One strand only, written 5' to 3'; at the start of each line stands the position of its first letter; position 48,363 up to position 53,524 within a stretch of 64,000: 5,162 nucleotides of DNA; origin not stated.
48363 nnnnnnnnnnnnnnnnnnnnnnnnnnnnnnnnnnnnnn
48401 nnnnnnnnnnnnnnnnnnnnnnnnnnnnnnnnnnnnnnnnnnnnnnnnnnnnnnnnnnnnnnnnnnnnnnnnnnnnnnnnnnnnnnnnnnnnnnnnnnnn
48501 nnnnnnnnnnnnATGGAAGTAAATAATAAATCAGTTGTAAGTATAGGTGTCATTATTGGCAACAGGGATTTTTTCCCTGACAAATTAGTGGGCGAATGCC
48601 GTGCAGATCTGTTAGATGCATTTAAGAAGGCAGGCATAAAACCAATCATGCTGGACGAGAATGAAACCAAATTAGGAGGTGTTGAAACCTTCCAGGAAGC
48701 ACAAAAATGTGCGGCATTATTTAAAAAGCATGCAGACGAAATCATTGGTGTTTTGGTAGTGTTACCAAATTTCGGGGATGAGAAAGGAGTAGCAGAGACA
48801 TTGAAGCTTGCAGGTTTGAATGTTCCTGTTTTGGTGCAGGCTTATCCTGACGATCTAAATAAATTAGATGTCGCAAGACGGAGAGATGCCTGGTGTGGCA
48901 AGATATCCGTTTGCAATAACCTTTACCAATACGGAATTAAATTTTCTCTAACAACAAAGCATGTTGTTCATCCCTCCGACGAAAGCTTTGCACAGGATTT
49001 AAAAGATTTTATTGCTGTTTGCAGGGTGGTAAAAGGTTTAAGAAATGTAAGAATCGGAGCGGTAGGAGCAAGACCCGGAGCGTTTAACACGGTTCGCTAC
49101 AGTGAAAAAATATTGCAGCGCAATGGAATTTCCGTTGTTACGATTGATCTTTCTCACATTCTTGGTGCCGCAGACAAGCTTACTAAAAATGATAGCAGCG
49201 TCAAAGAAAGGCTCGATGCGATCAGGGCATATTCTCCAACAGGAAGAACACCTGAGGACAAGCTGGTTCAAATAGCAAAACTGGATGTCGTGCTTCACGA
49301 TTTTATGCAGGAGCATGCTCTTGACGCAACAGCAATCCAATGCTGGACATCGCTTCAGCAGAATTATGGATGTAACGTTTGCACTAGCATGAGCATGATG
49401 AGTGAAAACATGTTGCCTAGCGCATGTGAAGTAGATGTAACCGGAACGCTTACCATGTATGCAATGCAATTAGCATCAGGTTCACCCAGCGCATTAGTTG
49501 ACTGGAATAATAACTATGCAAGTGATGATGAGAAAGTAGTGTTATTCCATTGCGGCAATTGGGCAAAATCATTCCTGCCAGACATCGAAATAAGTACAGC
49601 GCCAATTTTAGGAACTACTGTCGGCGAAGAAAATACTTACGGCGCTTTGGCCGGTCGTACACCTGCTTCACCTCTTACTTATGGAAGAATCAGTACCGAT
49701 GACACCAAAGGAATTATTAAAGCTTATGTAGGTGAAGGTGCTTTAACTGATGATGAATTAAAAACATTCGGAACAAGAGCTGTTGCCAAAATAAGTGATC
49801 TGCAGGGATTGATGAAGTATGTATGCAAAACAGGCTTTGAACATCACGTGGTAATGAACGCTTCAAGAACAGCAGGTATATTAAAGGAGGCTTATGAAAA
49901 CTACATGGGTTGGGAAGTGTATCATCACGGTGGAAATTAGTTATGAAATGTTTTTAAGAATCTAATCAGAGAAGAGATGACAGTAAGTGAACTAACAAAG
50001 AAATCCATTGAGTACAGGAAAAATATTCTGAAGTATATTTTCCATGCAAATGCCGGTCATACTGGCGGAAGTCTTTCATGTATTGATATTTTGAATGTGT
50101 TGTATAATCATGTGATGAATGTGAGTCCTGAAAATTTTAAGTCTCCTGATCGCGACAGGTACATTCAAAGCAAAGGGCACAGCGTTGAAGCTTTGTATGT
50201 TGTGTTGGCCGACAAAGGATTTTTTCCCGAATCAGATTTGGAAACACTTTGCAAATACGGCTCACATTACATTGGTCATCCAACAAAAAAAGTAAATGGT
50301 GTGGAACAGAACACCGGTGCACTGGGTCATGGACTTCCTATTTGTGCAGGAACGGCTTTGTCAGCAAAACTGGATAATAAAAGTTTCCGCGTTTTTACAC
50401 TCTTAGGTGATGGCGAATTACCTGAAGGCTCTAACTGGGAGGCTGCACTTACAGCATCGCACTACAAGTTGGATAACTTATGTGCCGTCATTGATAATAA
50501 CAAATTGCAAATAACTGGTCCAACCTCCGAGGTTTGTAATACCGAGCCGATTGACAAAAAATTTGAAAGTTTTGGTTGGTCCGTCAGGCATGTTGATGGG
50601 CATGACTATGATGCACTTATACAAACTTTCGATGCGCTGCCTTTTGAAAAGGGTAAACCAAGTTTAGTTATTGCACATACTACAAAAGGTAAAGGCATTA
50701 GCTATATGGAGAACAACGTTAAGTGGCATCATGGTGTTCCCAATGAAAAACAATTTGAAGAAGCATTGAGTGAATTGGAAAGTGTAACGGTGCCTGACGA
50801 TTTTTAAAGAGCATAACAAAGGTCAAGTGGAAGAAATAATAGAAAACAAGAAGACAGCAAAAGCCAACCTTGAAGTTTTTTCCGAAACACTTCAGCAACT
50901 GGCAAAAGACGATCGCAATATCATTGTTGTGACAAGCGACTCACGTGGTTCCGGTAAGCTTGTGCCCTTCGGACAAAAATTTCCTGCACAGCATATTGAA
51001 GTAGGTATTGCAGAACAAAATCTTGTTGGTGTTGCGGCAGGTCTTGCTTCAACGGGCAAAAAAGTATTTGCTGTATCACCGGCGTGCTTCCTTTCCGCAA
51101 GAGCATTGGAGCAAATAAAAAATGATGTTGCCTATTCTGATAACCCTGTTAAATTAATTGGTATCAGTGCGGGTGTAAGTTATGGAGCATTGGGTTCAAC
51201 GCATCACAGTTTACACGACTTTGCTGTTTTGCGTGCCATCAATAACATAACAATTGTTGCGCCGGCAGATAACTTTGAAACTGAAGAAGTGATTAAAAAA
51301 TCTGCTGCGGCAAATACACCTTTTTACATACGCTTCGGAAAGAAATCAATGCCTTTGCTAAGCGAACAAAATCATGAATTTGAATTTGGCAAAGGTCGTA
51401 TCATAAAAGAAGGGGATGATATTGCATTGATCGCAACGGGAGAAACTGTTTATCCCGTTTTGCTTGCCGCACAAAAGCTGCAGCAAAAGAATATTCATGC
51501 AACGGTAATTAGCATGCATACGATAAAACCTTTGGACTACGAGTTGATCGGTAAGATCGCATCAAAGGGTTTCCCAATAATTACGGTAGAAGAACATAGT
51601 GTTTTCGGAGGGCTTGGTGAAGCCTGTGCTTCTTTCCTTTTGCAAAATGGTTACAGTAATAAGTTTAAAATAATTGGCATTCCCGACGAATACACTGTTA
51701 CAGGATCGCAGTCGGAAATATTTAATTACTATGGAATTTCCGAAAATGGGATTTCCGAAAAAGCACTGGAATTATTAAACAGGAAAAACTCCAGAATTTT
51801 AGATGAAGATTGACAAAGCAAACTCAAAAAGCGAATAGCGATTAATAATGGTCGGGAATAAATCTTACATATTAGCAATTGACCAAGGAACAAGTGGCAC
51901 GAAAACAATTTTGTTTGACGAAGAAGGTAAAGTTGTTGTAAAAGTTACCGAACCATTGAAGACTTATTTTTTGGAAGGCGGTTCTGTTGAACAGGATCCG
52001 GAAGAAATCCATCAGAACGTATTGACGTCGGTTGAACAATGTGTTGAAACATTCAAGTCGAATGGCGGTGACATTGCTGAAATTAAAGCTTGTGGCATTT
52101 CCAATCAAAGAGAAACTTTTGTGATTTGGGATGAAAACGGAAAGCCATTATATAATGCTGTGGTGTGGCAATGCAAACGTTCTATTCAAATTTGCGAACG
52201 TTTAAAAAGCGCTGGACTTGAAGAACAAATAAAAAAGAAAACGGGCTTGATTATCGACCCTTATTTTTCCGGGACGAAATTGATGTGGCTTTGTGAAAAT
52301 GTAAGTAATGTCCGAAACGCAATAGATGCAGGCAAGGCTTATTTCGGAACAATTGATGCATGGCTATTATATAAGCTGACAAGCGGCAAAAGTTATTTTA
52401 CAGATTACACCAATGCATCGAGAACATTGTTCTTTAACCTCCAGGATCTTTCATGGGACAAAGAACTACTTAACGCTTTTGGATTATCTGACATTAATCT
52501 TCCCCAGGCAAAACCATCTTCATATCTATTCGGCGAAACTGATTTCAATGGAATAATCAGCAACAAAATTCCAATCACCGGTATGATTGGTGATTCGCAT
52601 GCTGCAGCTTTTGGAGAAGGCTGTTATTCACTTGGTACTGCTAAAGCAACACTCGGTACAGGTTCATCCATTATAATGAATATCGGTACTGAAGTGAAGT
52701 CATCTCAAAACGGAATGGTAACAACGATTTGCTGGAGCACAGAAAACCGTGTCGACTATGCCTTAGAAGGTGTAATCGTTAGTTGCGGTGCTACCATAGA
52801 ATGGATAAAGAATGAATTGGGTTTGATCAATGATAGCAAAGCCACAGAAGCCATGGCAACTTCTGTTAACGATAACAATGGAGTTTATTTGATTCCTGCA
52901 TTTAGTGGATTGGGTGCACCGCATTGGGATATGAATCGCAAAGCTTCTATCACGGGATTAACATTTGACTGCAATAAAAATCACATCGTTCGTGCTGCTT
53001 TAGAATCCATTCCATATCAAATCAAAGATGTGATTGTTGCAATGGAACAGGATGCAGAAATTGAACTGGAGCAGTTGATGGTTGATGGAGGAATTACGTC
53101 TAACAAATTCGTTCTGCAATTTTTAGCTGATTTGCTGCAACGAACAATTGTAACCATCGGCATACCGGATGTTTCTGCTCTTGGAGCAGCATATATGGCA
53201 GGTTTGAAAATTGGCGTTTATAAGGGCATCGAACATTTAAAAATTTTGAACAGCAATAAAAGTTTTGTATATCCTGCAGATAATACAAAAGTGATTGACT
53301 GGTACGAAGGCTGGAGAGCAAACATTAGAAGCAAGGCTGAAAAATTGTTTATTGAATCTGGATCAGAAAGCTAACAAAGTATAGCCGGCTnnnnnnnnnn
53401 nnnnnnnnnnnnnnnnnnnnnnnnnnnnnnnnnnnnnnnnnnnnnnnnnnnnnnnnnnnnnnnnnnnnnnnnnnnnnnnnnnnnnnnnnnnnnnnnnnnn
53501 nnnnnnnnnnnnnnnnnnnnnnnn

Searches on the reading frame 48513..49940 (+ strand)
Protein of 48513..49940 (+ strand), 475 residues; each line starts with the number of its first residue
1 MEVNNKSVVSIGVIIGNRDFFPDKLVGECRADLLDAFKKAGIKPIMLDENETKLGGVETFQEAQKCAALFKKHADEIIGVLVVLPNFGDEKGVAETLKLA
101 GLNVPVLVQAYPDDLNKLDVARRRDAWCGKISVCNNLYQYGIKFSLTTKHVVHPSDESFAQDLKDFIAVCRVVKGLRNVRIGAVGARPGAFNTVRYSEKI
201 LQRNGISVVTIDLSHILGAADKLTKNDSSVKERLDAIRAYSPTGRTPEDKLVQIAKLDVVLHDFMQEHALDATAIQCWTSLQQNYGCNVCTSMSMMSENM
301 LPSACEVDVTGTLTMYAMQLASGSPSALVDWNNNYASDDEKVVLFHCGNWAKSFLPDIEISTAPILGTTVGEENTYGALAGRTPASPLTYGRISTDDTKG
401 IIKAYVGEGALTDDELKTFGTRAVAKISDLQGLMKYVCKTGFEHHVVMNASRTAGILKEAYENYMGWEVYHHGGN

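Call 9: search_protein_families(library=pfam, proteins=[window:48513-49940:+])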
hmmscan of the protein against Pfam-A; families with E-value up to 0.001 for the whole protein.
window:48513-49940:+ (475 aa): 1 family
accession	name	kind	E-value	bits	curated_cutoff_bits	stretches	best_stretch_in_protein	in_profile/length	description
PF02952.23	Fucose_iso_C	-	1.3e-28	99.9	29.3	1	344-471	1-142/143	L-fucose isomerase, C-terminal domain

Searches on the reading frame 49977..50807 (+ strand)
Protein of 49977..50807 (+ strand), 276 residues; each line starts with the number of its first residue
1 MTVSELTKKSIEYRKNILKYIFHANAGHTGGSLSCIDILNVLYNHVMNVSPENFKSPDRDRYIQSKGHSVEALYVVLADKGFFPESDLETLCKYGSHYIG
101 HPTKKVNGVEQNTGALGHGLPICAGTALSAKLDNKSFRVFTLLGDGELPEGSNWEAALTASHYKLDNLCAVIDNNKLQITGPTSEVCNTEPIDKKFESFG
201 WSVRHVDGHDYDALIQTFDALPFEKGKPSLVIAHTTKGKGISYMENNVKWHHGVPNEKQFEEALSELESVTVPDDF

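Call 9: search_protein_families(library=pfam, proteins=[window:49977-50807:+])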
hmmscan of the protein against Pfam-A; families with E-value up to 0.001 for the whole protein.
window:49977-50807:+ (276 aa): 5 families
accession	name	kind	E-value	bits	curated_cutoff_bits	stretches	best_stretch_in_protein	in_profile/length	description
PF00456.26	Transketolase_N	-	9.9e-42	143.5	22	1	21-255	17-262/334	Transketolase, thiamine diphosphate binding domain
PF00676.26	E1_dh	-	3.6e-10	39.7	22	1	93-216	80-202/300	Dehydrogenase E1 component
PF13292.11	DXP_synthase_N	-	1.6e-06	28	21.2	1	5-180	17-176/274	1-deoxy-D-xylulose-5-phosphate synthase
PF09364.15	XFP_N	-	8.3e-06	25.3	23.7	1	99-218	125-244/364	XFP N-terminal domain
PF02775.26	TPP_enzyme_C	-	9.2e-05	22.7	21.9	1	107-186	23-94/151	Thiamine pyrophosphate enzyme, C-terminal TPP binding domain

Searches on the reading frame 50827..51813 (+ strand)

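Call 9: search_protein_families(library=pfam, proteins=[window:50827-51813:+])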
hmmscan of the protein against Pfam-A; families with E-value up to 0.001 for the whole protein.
window:50827-51813:+ (328 aa): 3 families
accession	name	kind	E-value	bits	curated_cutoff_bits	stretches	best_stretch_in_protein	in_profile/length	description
PF02779.29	Transket_pyr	-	2.6e-33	115.6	27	1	16-175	7-172/174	Transketolase, pyrimidine binding domain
PF02780.25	Transketolase_C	-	2.1e-29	102.4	25.9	1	188-309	1-124/124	Transketolase, C-terminal domain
PF22613.1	Transketolase_C_1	-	7.2e-06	26.6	27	1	196-237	11-52/113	Transketolase-like TK C-terminal domain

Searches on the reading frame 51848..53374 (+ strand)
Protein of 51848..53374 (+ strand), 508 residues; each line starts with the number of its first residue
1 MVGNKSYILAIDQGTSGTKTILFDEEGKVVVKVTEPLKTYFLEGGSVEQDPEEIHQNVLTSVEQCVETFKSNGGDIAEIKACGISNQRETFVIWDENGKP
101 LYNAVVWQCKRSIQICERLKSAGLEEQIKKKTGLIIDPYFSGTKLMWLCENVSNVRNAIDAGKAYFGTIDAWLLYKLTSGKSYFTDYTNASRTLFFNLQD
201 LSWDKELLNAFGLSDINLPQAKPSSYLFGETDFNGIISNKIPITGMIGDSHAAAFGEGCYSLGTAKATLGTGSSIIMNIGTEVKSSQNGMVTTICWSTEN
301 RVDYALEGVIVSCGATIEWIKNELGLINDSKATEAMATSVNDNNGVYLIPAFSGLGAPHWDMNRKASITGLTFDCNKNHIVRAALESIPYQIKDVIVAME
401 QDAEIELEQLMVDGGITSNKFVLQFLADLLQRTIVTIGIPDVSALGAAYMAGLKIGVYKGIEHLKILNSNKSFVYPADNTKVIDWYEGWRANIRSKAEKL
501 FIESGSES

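Call 9: search_protein_families(library=pfam, proteins=[window:51848-53374:+])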
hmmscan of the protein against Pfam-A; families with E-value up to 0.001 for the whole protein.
window:51848-53374:+ (508 aa): 3 families
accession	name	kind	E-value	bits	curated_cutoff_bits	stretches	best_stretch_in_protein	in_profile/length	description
PF00370.27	FGGY_N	-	1.5e-67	228.2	28.8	1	7-256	1-245/245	FGGY family of carbohydrate kinases, N-terminal domain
PF02782.22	FGGY_C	-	2e-35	122.8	27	1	266-452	2-195/198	FGGY family of carbohydrate kinases, C-terminal domain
PF01869.26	BcrAD_BadFG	-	0.00051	20.1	31.5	0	11-85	3-73/271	BadF/BadG/BcrA/BcrD ATPase family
